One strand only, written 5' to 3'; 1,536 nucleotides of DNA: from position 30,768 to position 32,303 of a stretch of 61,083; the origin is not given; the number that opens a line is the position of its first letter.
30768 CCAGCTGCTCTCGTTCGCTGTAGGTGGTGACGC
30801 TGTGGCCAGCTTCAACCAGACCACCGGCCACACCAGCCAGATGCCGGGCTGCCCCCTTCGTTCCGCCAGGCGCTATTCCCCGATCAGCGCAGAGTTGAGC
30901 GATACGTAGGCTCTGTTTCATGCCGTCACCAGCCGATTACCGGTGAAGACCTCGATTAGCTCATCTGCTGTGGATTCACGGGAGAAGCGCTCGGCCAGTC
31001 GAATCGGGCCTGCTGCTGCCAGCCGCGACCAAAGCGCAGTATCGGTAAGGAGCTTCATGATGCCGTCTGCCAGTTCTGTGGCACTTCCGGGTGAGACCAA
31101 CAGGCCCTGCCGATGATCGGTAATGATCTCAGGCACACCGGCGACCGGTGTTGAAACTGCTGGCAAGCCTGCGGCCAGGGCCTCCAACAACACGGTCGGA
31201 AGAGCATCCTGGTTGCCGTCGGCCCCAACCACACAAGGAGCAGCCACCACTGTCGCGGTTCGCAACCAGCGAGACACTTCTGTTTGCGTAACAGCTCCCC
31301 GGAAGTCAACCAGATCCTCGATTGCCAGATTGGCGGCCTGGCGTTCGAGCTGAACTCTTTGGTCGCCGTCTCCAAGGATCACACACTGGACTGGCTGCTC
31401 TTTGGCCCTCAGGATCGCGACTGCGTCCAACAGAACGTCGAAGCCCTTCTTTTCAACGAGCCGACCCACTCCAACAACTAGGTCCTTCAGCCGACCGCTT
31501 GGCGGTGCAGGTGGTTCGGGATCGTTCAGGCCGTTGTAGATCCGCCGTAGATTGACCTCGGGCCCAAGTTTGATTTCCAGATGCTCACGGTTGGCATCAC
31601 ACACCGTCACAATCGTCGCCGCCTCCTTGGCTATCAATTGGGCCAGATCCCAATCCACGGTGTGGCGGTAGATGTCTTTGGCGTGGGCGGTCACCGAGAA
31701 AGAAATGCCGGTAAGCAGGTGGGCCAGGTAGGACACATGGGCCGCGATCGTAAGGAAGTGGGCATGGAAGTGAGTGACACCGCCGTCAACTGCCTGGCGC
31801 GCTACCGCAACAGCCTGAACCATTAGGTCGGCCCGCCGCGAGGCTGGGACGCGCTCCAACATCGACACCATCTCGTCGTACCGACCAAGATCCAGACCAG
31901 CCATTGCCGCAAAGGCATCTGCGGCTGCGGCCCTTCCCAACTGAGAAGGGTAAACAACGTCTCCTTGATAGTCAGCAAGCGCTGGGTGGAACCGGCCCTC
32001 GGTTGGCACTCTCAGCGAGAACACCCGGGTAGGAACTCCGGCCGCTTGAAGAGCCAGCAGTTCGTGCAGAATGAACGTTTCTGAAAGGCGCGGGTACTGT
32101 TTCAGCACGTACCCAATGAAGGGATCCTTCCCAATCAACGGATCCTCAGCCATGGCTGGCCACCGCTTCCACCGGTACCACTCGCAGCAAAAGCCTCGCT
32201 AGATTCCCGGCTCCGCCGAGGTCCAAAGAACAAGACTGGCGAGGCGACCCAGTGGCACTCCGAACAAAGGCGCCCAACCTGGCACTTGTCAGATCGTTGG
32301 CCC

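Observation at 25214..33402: Seven-gene translationally coupled operon: 3 glycosyltransferases, MsbA-like exporter, 2 paralogous APH-fold kinases, terminal ECF sigma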

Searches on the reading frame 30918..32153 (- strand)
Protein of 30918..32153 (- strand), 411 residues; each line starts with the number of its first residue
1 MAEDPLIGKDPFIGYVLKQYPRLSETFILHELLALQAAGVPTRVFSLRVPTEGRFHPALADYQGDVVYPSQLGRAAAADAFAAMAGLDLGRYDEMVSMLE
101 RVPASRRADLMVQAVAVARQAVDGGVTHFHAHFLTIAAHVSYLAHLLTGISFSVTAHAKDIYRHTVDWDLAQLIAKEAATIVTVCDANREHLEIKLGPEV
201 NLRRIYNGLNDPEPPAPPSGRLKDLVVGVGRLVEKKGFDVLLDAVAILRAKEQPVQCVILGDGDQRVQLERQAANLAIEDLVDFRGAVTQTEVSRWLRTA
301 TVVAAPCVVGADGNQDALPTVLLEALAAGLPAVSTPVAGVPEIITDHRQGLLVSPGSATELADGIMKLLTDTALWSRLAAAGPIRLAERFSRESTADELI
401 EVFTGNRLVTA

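Call 3: search_protein_families(library=pfam, proteins=[window:30918-32153:-], max_evalue=0.01)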
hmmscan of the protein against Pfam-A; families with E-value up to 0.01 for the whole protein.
window:30918-32153:- (411 aa): 4 families
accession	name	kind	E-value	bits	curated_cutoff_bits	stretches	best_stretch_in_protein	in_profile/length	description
PF00534.26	Glycos_transf_1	-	9e-35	120.2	26.4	1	224-381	16-168/172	Glycosyl transferases group 1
PF13692.12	Glyco_trans_1_4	-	5.6e-33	114.6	27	1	225-371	3-142/142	Glycosyl transferases group 1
PF13524.12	Glyco_trans_1_2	-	3.8e-07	30.6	25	1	255-400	15-143/144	Glycosyl transferase-like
PF13579.12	Glyco_trans_4_4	-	0.0016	19.2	29.7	1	29-208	8-158/158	Glycosyl transferase 4-like domain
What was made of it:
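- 30918..32153 (-): GT2: a GT4-type glycosyltransferase (411 aa). It gives a full-length but sub-threshold match to EPS EpsE/WcaL-type enzymes. Pfam in call 3.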

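Call 4: search_protein_families(library=ncbifam, proteins=[window:30918-32153:-], max_evalue=0.001)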
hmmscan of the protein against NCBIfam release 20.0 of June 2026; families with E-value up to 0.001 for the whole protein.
window:30918-32153:- (411 aa): 35 families (the best 25 are shown)
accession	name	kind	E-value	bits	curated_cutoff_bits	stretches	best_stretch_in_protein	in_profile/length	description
NF041876.1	EPS_EpsE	equivalog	2e-50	172.2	400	1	13-399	1-389/389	exopolysaccharide biosynthesis GT4 family glycosyltransferase EpsE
TIGR03088.1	stp2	hypoth_equivalog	1.4e-23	83.6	409.05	1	225-403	196-370/374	TIGR03088 family PEP-CTERM/XrtA system glycosyltransferase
TIGR04005.1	wcaL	equivalog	4.4e-23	81.8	537.6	1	226-366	225-365/406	colanic acid biosynthesis glycosyltransferase WcaL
TIGR03449.1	mycothiol_MshA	equivalog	1.6e-21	76.7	462.5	1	175-404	173-401/406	D-inositol-3-phosphate glycosyltransferase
NF047684.1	TeichurnBiosyTuaC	equivalog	1.3e-20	73.7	550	1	223-403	219-386/391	teichuronic acid biosynthesis protein TuaC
TIGR02149.1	glgA_Coryne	subfamily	2.1e-19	69.9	302.4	1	223-403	204-387/391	glycogen synthase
TIGR04063.1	stp3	hypoth_equivalog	1.7e-17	63.4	442.05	1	167-383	147-372/397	TIGR04063 family PEP-CTERM/XrtA system glycosyltransferase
TIGR03999.1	thiol_BshA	equivalog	7.8e-17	61.2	273.7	1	250-399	225-366/375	N-acetyl-alpha-D-glucosaminyl L-malate synthase BshA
NF038298.1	EPS_HpsO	equivalog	3.7e-16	58.9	575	1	223-403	200-384/388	hormogonium polysaccharide biosynthesis glycosyltransferase HpsO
NF050056.1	ProtGlycPglH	equivalog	1e-13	51.1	600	1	223-381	179-329/354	GalNAc-alpha-(1->4)-GalNAc-alpha-(1->3)-diNAcBac-PP-undecaprenol alpha-1,4-N-acetyl-D-galactosaminyltransferase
TIGR04047.1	MSMEG_0565_glyc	hypoth_equivalog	7.6e-12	45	259.85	1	222-403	192-371/373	MSMEG_0565 family glycosyltransferase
NF047880.1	glyco_SdgA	exception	1.2e-10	40.6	800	1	223-395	315-479/488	serine-aspartate repeat adhesin O-glycosyltransferase SdgA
NF007396.0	PRK09922.1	equivalog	1.7e-10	40.3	385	1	205-372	163-327/361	lipopolysaccharide 1,6-galactosyltransferase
NF041010.1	glycosy_Agl16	equivalog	3.8e-10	39.2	575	1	166-371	122-318/352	glycosylation protein Agl16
NF007640.0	PRK10307.1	subfamily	5.4e-10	38.8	276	1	226-402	232-403/411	WcaI family glycosyltransferase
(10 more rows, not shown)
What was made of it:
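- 30918..32153 (-): NCBIfam NF041876 scores 172 bits against a cut-off of 400 (call 4).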

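Call 41: search_protein_families(library=padloc, proteins=[window:30918-32153:-], max_evalue=0.001)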
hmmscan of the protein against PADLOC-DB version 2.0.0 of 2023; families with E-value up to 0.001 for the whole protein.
window:30918-32153:- (411 aa): 0 families
